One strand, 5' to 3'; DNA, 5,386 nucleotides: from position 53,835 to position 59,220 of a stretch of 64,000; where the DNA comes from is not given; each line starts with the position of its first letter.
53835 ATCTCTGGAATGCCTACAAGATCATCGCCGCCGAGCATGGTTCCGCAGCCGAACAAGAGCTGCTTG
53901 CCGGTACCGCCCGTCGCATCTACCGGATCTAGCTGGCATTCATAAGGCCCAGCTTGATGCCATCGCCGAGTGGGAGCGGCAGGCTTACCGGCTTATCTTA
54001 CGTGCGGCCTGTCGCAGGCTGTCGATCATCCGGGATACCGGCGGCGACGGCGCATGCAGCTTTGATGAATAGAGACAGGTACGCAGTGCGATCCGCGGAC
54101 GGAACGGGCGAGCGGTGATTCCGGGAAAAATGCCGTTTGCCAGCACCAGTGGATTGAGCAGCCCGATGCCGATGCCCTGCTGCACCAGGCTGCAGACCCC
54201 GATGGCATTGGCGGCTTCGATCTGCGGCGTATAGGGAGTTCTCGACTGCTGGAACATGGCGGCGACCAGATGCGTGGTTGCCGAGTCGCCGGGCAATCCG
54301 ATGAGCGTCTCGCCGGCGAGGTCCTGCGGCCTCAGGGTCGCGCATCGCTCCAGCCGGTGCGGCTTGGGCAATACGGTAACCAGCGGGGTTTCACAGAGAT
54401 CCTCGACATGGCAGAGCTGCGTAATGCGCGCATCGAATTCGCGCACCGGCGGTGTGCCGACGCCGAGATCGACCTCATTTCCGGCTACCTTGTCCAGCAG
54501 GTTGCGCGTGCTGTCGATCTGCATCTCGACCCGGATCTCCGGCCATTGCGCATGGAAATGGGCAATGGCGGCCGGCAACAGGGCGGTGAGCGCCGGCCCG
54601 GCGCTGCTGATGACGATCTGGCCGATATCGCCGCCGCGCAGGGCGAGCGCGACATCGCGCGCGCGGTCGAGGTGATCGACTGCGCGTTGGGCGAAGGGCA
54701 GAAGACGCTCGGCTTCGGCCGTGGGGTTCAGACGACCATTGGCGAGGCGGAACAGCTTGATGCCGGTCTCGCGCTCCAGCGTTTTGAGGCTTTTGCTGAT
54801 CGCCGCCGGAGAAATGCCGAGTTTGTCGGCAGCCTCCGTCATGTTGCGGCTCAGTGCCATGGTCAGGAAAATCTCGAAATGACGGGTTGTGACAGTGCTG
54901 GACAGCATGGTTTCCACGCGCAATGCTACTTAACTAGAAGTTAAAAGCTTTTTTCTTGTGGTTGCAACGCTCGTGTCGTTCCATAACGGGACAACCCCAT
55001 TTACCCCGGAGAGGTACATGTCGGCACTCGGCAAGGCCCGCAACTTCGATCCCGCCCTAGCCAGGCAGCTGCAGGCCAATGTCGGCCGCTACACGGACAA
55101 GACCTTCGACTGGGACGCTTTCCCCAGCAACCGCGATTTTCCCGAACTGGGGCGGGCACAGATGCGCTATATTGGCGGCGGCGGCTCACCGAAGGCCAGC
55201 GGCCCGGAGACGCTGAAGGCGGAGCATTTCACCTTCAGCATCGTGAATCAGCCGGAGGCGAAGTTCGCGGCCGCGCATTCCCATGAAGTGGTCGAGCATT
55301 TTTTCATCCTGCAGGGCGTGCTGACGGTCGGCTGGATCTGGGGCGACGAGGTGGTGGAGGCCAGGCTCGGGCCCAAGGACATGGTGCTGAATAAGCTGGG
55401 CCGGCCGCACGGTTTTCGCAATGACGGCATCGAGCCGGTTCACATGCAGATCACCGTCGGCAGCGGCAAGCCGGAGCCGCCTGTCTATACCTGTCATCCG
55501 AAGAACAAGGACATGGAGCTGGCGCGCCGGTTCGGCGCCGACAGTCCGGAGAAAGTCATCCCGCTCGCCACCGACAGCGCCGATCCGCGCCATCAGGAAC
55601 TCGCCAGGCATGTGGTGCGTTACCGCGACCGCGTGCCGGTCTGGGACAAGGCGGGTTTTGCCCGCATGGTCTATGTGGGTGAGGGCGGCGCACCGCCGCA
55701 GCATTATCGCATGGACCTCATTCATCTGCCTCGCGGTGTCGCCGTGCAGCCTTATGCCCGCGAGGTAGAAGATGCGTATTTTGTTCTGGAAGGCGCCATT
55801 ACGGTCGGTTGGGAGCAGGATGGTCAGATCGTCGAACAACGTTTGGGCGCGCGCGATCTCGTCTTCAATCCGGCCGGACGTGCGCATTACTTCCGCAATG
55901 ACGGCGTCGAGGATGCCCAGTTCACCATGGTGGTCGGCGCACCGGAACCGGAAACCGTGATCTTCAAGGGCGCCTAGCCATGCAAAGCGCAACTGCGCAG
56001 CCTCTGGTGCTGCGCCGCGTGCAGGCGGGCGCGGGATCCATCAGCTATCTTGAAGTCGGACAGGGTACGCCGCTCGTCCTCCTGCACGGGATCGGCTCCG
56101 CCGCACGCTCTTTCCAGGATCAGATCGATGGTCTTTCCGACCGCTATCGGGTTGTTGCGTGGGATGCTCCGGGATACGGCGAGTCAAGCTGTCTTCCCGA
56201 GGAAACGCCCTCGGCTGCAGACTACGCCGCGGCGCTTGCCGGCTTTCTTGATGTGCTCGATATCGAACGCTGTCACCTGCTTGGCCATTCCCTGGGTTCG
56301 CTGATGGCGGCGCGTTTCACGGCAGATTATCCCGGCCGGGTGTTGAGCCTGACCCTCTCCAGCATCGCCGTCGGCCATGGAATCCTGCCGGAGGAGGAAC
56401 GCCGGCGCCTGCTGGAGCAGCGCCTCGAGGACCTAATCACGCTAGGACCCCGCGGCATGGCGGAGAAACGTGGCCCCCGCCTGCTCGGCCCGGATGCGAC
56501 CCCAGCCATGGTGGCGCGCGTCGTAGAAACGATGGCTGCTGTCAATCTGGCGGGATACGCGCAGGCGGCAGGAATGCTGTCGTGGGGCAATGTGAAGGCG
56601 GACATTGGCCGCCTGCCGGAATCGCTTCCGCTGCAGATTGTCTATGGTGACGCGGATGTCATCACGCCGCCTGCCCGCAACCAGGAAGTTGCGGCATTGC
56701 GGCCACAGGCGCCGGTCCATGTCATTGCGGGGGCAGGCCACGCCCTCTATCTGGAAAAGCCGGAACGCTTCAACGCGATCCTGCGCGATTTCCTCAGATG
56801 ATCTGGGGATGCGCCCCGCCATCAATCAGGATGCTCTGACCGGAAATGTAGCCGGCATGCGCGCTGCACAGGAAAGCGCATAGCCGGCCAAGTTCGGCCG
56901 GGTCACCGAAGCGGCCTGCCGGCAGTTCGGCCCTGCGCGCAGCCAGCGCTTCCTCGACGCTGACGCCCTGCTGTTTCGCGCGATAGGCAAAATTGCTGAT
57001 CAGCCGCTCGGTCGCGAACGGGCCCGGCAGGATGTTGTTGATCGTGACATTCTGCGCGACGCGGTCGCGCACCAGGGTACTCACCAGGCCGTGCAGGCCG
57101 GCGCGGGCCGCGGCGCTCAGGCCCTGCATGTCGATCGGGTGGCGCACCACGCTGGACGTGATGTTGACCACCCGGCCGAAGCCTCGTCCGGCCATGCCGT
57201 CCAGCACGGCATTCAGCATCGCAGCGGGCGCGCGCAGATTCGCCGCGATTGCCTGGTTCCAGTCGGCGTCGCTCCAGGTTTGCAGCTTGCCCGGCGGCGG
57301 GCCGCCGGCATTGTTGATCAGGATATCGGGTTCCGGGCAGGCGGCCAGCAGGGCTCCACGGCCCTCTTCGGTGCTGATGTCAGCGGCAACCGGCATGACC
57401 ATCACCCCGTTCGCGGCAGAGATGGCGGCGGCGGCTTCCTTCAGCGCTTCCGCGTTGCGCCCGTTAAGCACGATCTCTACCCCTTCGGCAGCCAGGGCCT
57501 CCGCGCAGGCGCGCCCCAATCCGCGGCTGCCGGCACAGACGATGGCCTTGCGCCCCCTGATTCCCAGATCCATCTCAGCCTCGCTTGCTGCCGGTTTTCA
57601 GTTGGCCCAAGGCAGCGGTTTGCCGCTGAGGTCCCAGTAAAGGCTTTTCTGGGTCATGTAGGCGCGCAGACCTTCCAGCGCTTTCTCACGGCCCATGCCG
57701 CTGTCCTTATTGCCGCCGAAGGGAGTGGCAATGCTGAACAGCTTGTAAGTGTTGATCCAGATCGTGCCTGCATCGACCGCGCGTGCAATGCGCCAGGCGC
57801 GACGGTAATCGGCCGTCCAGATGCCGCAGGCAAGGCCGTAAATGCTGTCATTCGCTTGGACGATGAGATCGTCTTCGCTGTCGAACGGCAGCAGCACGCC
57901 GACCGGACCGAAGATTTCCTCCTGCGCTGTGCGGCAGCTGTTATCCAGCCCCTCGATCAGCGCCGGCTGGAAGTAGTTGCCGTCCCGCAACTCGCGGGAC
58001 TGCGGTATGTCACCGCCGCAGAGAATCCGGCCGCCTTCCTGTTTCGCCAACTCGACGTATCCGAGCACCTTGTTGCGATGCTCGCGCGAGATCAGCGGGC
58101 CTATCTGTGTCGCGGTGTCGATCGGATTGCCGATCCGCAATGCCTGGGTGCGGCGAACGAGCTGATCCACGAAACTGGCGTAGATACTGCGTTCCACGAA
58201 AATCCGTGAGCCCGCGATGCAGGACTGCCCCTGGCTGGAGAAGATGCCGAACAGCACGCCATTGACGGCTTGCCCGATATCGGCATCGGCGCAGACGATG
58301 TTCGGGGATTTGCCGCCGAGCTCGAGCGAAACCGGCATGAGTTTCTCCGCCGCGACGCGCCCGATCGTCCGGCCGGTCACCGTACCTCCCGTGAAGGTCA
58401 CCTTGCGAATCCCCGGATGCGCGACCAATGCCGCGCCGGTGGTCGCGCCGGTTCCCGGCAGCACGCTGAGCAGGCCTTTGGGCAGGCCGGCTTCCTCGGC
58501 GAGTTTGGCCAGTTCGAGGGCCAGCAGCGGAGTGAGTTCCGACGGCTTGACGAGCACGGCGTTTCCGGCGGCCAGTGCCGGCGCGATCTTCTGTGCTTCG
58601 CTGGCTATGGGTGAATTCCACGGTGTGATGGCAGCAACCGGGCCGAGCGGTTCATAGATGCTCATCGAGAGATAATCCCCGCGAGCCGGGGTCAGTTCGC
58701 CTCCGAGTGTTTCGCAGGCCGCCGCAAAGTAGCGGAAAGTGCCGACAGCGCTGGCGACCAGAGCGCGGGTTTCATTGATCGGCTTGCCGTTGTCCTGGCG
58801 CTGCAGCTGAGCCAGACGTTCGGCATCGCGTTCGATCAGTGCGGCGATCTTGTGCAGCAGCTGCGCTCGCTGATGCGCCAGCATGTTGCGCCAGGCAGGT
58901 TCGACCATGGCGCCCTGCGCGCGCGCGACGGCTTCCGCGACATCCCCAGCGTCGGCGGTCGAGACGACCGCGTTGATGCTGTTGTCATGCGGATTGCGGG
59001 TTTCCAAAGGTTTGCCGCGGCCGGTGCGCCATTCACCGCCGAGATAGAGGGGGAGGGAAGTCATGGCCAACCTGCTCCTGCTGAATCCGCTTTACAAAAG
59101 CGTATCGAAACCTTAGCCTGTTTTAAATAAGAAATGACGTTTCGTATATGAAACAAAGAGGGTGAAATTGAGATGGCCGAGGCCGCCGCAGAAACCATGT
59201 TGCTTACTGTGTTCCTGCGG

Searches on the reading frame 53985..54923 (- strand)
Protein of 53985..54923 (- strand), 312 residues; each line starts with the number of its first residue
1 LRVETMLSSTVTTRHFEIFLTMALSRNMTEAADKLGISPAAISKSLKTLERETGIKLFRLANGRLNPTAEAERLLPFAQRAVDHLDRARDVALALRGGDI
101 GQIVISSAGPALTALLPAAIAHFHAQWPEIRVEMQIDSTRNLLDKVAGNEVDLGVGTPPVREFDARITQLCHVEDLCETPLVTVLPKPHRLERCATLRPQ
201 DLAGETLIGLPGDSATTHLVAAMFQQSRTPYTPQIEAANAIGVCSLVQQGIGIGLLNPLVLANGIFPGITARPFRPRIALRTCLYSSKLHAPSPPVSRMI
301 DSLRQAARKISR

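Call 66: search_protein_families(library=pfam, proteins=[window:53985-54923:-], max_evalue=0.001)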
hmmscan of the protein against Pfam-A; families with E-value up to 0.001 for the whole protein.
window:53985-54923:- (312 aa): 2 families
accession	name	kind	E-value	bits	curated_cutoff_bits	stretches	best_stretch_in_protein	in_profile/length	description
PF03466.25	LysR_substrate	-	9.4e-35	120.3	28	1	97-307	2-208/209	LysR substrate binding domain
PF00126.33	HTH_1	-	1.2e-15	57.6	26.6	1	14-72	2-60/60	Bacterial regulatory helix-turn-helix protein, lysR family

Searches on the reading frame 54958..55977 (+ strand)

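Call 66: search_protein_families(library=pfam, proteins=[window:54958-55977:+], max_evalue=0.001)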
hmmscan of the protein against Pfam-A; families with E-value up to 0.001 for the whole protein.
window:54958-55977:+ (339 aa): 2 families
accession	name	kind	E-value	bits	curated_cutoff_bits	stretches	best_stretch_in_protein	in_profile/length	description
PF07883.17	Cupin_2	-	3.9e-17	62.2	27.2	2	256-326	4-70/70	Cupin domain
PF12852.13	Cupin_6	-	0.00013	22.2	26.7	0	273-324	33-85/183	Cupin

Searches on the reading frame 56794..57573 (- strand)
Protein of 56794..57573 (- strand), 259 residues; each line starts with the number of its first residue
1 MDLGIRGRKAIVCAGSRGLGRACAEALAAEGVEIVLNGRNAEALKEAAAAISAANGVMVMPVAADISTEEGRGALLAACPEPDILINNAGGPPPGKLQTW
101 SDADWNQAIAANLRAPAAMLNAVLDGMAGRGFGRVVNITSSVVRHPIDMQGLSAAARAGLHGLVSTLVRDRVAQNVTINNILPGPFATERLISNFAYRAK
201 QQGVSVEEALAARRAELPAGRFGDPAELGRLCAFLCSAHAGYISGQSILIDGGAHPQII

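Call 66: search_protein_families(library=pfam, proteins=[window:56794-57573:-], max_evalue=0.001)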
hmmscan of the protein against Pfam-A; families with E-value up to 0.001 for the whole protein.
window:56794-57573:- (259 aa): 3 families
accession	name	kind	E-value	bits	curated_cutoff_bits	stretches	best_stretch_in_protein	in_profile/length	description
PF13561.12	adh_short_C2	-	1e-40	140.3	27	1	14-255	3-236/236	Enoyl-(Acyl carrier protein) reductase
PF00106.31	adh_short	-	1.3e-35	123.1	26.6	1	9-191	2-187/195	short chain dehydrogenase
PF08659.16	KR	-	6.5e-07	29.9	22.6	1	11-130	4-126/180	KR domain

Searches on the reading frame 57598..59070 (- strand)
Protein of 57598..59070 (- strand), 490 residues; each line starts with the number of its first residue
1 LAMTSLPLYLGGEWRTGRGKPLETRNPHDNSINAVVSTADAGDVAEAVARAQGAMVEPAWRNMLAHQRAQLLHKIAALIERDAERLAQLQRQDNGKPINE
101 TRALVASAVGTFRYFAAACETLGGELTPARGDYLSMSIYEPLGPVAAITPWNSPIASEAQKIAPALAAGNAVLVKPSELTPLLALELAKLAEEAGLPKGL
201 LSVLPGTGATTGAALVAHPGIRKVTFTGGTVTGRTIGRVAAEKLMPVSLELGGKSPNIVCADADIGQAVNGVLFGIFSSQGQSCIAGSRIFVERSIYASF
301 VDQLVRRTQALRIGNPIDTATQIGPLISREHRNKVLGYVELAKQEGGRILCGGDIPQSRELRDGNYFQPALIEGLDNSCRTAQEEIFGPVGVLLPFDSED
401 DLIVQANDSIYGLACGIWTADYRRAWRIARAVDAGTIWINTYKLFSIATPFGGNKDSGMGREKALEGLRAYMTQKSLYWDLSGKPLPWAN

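Call 66: search_protein_families(library=pfam, proteins=[window:57598-59070:-], max_evalue=0.001)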
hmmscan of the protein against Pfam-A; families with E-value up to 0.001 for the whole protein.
window:57598-59070:- (490 aa): 1 family
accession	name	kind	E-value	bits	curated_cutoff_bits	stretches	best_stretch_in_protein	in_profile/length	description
PF00171.27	Aldedh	-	1.2e-166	555.3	23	1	14-476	1-460/461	Aldehyde dehydrogenase family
